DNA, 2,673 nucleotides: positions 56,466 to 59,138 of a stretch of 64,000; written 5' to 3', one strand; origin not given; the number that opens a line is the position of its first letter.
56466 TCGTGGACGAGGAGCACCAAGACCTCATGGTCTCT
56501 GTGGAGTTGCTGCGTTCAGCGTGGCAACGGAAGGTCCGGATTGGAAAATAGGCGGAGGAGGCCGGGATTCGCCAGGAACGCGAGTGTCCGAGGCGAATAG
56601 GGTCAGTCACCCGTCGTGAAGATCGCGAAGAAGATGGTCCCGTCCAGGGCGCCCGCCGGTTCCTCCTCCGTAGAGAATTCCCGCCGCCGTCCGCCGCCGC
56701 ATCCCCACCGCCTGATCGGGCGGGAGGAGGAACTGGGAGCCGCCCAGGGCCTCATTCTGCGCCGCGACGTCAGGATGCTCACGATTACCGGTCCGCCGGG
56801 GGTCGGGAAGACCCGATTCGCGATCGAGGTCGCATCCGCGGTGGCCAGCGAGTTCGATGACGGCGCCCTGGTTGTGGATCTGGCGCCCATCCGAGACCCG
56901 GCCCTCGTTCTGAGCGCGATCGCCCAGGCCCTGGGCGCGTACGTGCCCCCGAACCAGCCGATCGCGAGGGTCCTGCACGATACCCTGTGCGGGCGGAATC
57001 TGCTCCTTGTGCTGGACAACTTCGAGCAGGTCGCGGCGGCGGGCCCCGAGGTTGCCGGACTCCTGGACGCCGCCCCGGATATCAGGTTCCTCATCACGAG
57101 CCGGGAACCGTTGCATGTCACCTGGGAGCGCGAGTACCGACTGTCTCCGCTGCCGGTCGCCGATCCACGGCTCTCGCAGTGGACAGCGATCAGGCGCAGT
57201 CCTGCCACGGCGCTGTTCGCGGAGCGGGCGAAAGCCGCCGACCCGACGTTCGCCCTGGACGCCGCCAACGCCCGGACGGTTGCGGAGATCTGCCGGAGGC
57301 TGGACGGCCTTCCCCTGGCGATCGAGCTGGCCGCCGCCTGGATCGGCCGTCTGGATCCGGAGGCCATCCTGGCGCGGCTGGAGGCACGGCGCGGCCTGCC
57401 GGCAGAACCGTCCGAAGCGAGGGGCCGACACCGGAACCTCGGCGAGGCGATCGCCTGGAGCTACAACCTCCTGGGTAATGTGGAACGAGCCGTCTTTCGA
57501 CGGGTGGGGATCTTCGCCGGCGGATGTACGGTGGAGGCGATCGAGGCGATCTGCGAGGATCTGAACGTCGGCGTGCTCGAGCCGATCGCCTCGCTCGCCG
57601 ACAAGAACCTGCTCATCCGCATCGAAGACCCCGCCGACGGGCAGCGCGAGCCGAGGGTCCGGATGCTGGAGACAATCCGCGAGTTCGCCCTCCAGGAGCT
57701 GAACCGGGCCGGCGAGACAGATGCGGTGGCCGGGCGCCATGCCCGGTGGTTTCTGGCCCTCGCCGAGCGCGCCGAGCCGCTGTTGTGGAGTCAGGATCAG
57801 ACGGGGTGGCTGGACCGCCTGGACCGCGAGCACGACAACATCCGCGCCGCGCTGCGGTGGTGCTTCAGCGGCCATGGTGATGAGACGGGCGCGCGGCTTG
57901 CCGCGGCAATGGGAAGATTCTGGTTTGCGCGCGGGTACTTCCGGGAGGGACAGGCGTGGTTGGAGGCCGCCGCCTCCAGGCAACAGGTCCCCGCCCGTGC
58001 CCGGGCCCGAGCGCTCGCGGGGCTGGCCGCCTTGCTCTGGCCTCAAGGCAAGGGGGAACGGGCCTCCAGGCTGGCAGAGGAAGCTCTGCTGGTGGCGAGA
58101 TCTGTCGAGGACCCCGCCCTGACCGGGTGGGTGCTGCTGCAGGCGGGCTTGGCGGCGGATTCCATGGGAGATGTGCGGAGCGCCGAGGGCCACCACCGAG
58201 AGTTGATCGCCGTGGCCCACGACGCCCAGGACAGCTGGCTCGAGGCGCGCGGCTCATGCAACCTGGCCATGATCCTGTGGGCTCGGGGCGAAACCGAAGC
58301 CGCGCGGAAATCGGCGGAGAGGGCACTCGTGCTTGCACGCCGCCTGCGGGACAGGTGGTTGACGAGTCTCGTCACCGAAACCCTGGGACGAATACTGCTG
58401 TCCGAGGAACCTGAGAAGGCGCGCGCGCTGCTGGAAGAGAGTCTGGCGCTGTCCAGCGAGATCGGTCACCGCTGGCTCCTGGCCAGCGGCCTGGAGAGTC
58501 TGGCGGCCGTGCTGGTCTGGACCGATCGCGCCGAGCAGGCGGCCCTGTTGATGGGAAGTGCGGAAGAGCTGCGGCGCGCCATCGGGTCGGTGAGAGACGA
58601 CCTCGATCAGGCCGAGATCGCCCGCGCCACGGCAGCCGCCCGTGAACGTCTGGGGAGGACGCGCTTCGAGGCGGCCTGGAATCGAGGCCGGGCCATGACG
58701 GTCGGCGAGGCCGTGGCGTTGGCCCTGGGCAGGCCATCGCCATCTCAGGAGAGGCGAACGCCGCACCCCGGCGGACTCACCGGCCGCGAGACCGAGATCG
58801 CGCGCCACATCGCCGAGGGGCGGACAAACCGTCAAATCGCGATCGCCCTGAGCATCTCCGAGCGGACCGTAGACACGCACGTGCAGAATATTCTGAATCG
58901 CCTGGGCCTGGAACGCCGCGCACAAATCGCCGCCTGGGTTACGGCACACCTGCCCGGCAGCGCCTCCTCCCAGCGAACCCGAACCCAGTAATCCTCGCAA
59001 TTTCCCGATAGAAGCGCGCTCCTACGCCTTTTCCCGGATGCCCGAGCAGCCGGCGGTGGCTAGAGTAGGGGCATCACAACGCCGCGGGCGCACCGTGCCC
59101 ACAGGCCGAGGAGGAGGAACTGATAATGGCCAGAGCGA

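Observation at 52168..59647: Tandemly duplicated module: LuxR-type STAND regulator followed by a secreted cupin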

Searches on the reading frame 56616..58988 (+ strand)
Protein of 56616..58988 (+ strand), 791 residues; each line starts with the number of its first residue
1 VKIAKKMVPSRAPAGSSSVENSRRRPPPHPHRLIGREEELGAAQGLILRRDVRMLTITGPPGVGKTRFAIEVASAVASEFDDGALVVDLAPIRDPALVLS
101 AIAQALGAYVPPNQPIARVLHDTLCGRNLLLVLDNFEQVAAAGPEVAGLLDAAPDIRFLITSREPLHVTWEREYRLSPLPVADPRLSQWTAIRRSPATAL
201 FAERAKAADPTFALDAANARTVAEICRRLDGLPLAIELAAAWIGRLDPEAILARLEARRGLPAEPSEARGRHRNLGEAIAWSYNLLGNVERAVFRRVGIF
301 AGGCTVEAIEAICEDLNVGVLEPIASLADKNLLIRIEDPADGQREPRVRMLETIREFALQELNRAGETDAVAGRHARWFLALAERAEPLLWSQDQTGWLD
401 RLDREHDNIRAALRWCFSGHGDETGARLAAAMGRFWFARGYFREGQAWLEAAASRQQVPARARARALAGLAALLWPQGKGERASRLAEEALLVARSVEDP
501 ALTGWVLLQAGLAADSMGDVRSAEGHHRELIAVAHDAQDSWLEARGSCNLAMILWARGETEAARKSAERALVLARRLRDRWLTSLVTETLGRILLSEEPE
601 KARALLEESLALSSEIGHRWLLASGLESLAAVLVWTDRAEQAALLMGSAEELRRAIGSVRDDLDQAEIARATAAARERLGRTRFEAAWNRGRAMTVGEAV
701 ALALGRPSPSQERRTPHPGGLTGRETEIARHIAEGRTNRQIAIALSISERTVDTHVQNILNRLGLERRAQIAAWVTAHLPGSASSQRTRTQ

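Call 8: search_protein_families(library=pfam, proteins=[window:56616-58988:+], max_evalue=0.01)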
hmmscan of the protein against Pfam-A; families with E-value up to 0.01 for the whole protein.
window:56616-58988:+ (791 aa): 14 families
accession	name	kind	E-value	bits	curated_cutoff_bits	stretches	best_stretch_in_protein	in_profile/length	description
PF00196.25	GerE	-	2.5e-15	56.3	23.5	1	721-774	3-56/57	Bacterial regulatory proteins, luxR family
PF13424.12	TPR_12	-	6.9e-11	42.6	30.1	2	548-613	7-75/77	Tetratricopeptide repeat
PF13401.12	AAA_22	-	2.9e-06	28.1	27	1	53-139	6-96/130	AAA domain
PF13191.12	AAA_16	-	0.00016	22.7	32.6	1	32-87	1-56/167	AAA ATPase domain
PF00931.28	NB-ARC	-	0.00016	21.4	23.5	1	43-136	8-109/248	NB-ARC domain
PF08281.18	Sigma70_r4_2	-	0.00038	20.5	25.7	1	733-763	24-54/54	Sigma-70, region 4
PF13374.12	TPR_10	-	0.0008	19.8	27.5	1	549-577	7-35/42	Tetratricopeptide repeat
PF13481.12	AAA_25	-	0.0015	18.6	27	0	55-100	36-79/195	AAA domain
PF13479.12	AAA_24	-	0.0021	18.4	27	1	54-95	4-45/195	AAA domain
PF13176.12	TPR_7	-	0.0023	18.4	27.9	0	549-580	4-35/36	Tetratricopeptide repeat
PF25062.1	ARM_TT21_N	-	0.0026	18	40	0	449-513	85-151/222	Tetratricopeptide repeat protein 21 N-terminal ARM repeat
PF13384.12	HTH_23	-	0.0026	18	24.6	1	727-754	9-36/50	Homeodomain-like domain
PF13173.12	AAA_14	-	0.0053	17.2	27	1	53-162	3-97/129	AAA domain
PF05729.18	NACHT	-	0.0059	16.9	26.7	0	54-162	2-128/167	NACHT domain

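Call 30: search_protein_families(library=ncbifam, proteins=[window:56616-58988:+], max_evalue=0.01)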
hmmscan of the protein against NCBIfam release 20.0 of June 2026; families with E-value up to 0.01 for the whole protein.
window:56616-58988:+ (791 aa): 21 families
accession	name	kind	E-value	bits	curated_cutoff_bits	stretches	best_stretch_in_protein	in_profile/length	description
NF041717.1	HaaA_phane_TPR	equivalog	1.7e-16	59.5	1125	2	54-471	130-559/882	cyclophane-containing RiPP biosynthesis TPR protein HaaT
NF053617.1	SARPRegAfsRStmc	equivalog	4.5e-13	48.1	1430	2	56-163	324-435/986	SARP-family global regulator AfsR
NF007935.0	PRK10651.1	equivalog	9.7e-12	44.5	250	1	703-777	141-212/216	two-component system response regulator NarL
TIGR03020.2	EpsA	equivalog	1.9e-11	44.1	170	1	718-774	188-244/247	XrtB/PEP-CTERM-associated transcriptional regulator EpsA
NF052366.1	photon_PedR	equivalog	2.3e-11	43.7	120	1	721-775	3-57/74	photosynthetic electron transport-dependent transcriptional regulator PedR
NF052445.1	RespRegMctR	equivalog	3.7e-11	42.8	300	1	716-775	140-199/205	two-component system response regulator MctR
NF047785.1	respo_reg_MadR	equivalog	4.6e-10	39.2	300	1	716-771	144-199/209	MadR family response regulator transcription factor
NF011896.0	PRK15369.1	equivalog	1.7e-09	37.6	242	1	717-775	146-204/211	two component system response regulator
NF007505.1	PRK10100.1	equivalog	2.5e-09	37.1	250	1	718-779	142-203/204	biofilm master transcriptional regulator CsgD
NF007708.0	PRK10403.1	equivalog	5.2e-09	35.9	343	1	720-774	153-205/215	nitrate/nitrite response regulator protein NarP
NF007561.1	PRK10188.1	equivalog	1.4e-08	34.3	350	1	722-777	181-236/240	quorum-sensing transcriptional regulator SdiA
TIGR03541.1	reg_near_HchA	equivalog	1.4e-07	31.3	215.6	1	719-771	170-222/232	PA1136 family autoinducer-binding transcriptional regulator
NF040749.1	tetrathio_RR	equivalog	5.7e-06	26.2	290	1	721-770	134-183/191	tetrathionate respiration response regulator TtrR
NF041830.1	RR_TF_ErdR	exception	5.7e-06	26.2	390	1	721-773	151-203/213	response regulator transcription factor ErdR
NF003420.0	PRK04841.1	equivalog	3e-05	22.2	537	1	720-770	838-888/903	HTH-type transcriptional regulator MalT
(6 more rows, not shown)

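Call 72: find_homologous_proteins(query=window:56634-58988:+, max_evalue=1e-50)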
Query window:56634-58988:+ (785 aa): 7614 proteins with E <= 1e-50 among 8000 candidates; the best 120 are listed.
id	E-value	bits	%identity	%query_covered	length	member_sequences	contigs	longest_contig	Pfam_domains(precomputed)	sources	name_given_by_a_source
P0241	0.0e+0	1697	100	100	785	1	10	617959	PF00196.26,PF13424.13,PF13401.13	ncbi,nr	ncbi:MAG: LuxR C-terminal-related transcriptional regulator [Armatimonadota bacterium]|nr:LuxR C-ter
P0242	1.9e-260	884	79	66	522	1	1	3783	-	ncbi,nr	ncbi:MAG TPA: hypothetical protein VNO52_08925, partial [Methylomirabilota bacterium]|nr:hypothetica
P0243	5.8e-258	876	77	69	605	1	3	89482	PF17874.8,PF00005.34,PF00196.26,PF13424.13,PF13374.13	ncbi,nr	ncbi:MAG: LuxR C-terminal-related transcriptional regulator [Armatimonadota bacterium]|nr:LuxR C-ter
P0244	9.2e-248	842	58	96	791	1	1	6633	PF13384.13,PF00196.26,PF13424.13,PF13401.13,PF08281.19,PF07719.24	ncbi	-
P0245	3.9e-246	837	57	96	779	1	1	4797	PF13384.13,PF00196.26,PF13424.13,PF13401.13,PF08281.19,PF00931.29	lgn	-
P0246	5.9e-246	836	56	96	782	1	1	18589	PF13384.13,PF00196.26,PF13424.13,PF13176.13,PF13401.13,PF08281.19,PF00931.29,PF13374.13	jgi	jgi:predicted ATPase/DNA-binding CsgD family transcriptional regulator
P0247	3.9e-245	834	56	98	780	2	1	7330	PF13384.13,PF17874.8,PF00196.26,PF13424.13,PF13176.13,PF13401.13,PF08281.19,PF07719.24,PF13374.13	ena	-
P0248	2.5e-244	831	56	96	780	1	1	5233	PF13384.13,PF17874.8,PF25872.1,PF00196.26,PF13424.13,PF13176.13,PF13401.13,PF08281.19,PF07719.24,PF00931.29,PF13374.13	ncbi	ncbi:MAG: ATP-binding protein [bacterium]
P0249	3.1e-244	831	56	97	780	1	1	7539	PF17874.8,PF00196.26,PF13424.13,PF13401.13,PF00931.29,PF13374.13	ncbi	-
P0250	4.6e-244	830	56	96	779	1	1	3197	PF13384.13,PF25872.1,PF00196.26,PF13424.13,PF13401.13,PF08281.19,PF00931.29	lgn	-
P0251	7.6e-244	829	56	96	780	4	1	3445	PF13384.13,PF17874.8,PF25872.1,PF00196.26,PF13424.13,PF13176.13,PF13401.13,PF08281.19,PF07719.24,PF00931.29,PF13374.13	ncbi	ncbi:MAG: ATP-binding protein [Terriglobales bacterium]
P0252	1.2e-243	829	57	96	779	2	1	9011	PF13384.13,PF17874.8,PF00196.26,PF13424.13,PF13401.13,PF08281.19,PF07719.24,PF00931.29,PF13374.13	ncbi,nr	ncbi:MAG TPA: tetratricopeptide repeat protein [Anaerolineales bacterium]|nr:tetratricopeptide repea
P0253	2.0e-243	828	55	98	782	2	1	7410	PF00196.26,PF13424.13,PF13176.13,PF13401.13,PF13374.13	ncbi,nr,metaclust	ncbi:MAG: hypothetical protein A2W26_06745 [Acidobacteria bacterium RBG_16_64_8]|nr:MAG: hypothetica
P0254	4.8e-243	827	55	98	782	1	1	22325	PF13384.13,PF17874.8,PF00196.26,PF13424.13,PF13401.13,PF08281.19,PF13374.13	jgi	jgi:predicted ATPase/DNA-binding CsgD family transcriptional regulator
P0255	6.8e-243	826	56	96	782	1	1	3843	PF17874.8,PF00196.26,PF13424.13,PF13401.13,PF07719.24,PF13481.13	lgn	-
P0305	4.6e-227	774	54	92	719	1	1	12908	PF17874.8,PF25872.1,PF00196.26,PF13424.13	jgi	jgi:non-specific serine/threonine protein kinase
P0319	2.0e-197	676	52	87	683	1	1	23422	PF17874.8,PF25872.1,PF00196.26,PF13424.13,PF13176.13,PF08281.19,PF13374.13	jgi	jgi:predicted ATPase/DNA-binding CsgD family transcriptional regulator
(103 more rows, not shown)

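Call 73: find_encoding_contigs(protein=P0243, flank=8000, max_places=3)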
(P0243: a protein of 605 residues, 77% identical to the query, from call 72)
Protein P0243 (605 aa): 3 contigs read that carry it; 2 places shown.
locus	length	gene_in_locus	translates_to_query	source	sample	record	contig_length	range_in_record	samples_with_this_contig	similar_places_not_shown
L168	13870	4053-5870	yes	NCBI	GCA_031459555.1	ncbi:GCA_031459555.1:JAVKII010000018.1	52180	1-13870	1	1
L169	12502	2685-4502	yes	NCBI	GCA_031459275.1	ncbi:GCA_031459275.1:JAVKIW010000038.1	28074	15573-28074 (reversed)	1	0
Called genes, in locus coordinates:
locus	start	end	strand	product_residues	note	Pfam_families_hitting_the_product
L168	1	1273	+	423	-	PF00122:E1-E2_ATPase, PF00702:Hydrolase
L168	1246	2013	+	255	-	PF00376:MerR, PF13411:MerR_1, PF09278:MerR-DNA-bind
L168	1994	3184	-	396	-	PF00860:Xan_ur_permease, PF16983:MFS_MOT1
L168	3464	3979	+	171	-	PF13664:DUF4149 (weak), PF05425:CopD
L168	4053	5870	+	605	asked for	PF00005:ABC_tran, PF13374:TPR_10 (faint), PF17874:TPR_MalT (weak), PF13424:TPR_12, PF00196:GerE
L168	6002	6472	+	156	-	PF12973:Cupin_7, PF00190:Cupin_1 (faint), PF07883:Cupin_2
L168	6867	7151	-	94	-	-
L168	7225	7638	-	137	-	PF00077:RVP (weak), PF13975:gag-asp_proteas (weak)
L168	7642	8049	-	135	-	PF18929:DUF5678 (weak)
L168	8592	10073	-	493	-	PF00749:tRNA-synt_1c, PF19269:Anticodon_2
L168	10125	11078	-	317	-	PF13793:Pribosyltran_N, PF00156:Pribosyltran, PF14572:Pribosyl_synth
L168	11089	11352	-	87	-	PF04232:SpoVS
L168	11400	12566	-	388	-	PF04230:PS_pyruv_trans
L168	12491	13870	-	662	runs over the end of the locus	PF18949:DUF5693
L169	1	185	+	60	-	?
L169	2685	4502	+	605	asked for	PF00005:ABC_tran, PF13374:TPR_10 (faint), PF17874:TPR_MalT (weak), PF13424:TPR_12, PF00196:GerE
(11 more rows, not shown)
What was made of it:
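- The regulator-2/cupin-2 unit exists alone at another locus in sister genomes (call 73).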

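Call 78: search_solved_structures(query=window:56634-58988:+, max_evalue=0.001)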
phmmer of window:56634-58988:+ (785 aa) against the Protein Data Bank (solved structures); distinct sequences matched with E-value up to 0.001: 37.
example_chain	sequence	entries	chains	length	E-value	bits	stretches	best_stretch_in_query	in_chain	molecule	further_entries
5a7d_B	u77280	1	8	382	2.1e-10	42.7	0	490-587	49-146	PINS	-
4a1s_A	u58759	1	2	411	1.1e-09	40.3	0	490-587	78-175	PARTNER OF INSCUTEABLE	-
3c3w_A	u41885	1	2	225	1.1e-08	37.1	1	683-770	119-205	TWO COMPONENT TRANSCRIPTIONAL REGULATORY PROTEIN DEVR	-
4wt0_B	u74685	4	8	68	4.4e-08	35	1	714-772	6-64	Response regulator receiver domain protein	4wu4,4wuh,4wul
4wsz_A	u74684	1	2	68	8.2e-08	34.1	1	714-772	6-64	Response regulator receiver domain protein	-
1zlj_A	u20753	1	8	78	1e-07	33.9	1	713-770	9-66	Dormancy Survival Regulator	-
1zlk_A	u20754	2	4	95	1.3e-07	33.5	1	713-770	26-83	Dormancy Survival Regulator | TWO COMPONENT TRANSCRIPTIONAL REGULATORY PROTEIN DEVR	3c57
5hev_A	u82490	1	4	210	1.3e-07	33.5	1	713-772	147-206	Response regulator protein VraR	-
5a6c_A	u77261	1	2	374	1.7e-07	33.1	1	482-636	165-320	G-PROTEIN-SIGNALING MODULATOR 2, AFADIN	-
7vim_A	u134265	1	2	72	1.9e-07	32.9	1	714-769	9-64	Protein EsrB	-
4g2v_A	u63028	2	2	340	2.4e-07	32.6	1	478-613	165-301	G-protein-signaling modulator 2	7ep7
3ro2_A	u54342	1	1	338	2.4e-07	32.6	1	478-613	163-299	G-protein-signaling modulator 2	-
6hc2_A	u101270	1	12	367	2.5e-07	32.5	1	482-626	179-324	G-protein-signaling modulator 2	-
3sf4_A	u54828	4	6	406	3.4e-07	32.1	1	482-624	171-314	G-protein-signaling modulator 2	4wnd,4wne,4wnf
4wng_A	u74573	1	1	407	3.5e-07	32.1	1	482-624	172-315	G-protein-signaling modulator 2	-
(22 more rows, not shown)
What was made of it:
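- Pfam, NCBIfam and PDB sequence hits support the regulator domains (calls 8, 30, 78).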

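Call 79: search_protein_families(library=padloc, proteins=[window:56634-58988:+], max_evalue=0.001)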
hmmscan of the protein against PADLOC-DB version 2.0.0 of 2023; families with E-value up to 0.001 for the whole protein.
window:56634-58988:+ (785 aa): 3 families
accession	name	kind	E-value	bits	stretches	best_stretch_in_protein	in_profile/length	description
PDLC01851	CARF3--CARF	-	1.6e-05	22.5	1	715-757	210-252/279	-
PDLC01855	CARF3--CARF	-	0.00012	19.9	1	715-756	218-259/288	-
PDLC01169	TPR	-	0.00015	19.3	0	456-574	107-224/252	TPR repeats containing protein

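Call 87: find_encoding_contigs(protein=P0319, flank=5000, max_places=2)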
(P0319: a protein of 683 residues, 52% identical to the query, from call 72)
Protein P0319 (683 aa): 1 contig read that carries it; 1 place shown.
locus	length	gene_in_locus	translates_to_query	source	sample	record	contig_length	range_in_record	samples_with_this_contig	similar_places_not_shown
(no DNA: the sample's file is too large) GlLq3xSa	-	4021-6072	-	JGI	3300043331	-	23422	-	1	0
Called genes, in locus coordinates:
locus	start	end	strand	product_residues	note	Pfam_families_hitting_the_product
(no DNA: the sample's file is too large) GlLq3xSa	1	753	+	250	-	?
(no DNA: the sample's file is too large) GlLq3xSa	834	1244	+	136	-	PF04075:F420H2_quin_red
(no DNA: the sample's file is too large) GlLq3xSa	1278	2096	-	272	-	-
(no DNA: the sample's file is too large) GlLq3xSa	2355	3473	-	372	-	PF06772:LtrA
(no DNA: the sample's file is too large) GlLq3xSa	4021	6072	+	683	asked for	PF08281:Sigma70_r4_2 (faint), PF25872:HTH_77 (weak), PF13374:TPR_10 (faint), PF13424:TPR_12, PF17874:TPR_MalT (weak), PF13176:TPR_7 (faint), PF13424:TPR_12, PF00196:GerE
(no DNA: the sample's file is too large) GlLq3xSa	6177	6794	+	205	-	-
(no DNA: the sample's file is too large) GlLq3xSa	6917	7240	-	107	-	PF01569:PAP2, PF22778:VCPO_2nd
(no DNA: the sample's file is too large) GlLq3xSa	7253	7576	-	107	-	PF18914:DUF5666 (weak)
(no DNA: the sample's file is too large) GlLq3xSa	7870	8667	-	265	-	PF00072:Response_reg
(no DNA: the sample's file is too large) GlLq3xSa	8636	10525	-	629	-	PF00672:HAMP, PF08448:PAS_4 (weak), PF00512:HisKA, PF02518:HATPase_c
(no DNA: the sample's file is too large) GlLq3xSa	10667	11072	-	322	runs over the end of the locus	PF00561:Abhydrolase_1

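Call 88: find_encoding_contigs(protein=P0305, flank=5000, max_places=2)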
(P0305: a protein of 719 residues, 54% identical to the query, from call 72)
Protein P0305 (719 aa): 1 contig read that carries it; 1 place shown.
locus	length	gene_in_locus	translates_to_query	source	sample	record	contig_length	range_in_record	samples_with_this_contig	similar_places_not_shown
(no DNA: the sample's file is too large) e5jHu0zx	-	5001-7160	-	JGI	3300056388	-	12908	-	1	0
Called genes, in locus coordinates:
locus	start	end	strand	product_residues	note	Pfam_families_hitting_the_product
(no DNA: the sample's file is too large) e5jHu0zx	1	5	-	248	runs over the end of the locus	?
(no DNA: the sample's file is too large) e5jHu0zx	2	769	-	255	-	PF00528:BPD_transp_1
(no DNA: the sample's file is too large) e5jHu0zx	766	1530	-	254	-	PF00005:ABC_tran, PF13304:AAA_21 (faint)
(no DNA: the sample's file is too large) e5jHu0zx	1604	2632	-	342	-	PF13379:NMT1_2, PF09084:NMT1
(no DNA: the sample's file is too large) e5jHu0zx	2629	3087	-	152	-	PF01243:PNPOx_N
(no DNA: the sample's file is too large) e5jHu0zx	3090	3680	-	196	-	PF00440:TetR_N, PF17932:TetR_C_24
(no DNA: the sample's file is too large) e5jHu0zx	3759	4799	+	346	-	PF01040:UbiA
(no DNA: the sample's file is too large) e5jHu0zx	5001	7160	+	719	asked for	PF25872:HTH_77, PF17874:TPR_MalT (weak), PF13424:TPR_12 (weak), PF00196:GerE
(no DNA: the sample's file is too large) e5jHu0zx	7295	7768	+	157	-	-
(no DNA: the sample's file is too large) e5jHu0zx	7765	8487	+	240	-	PF13365:Trypsin_2 (weak)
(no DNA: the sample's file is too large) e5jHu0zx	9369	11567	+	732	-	PF25872:HTH_77, PF17874:TPR_MalT (weak), PF00196:GerE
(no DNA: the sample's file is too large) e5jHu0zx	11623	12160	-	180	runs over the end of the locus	PF00459:Inositol_P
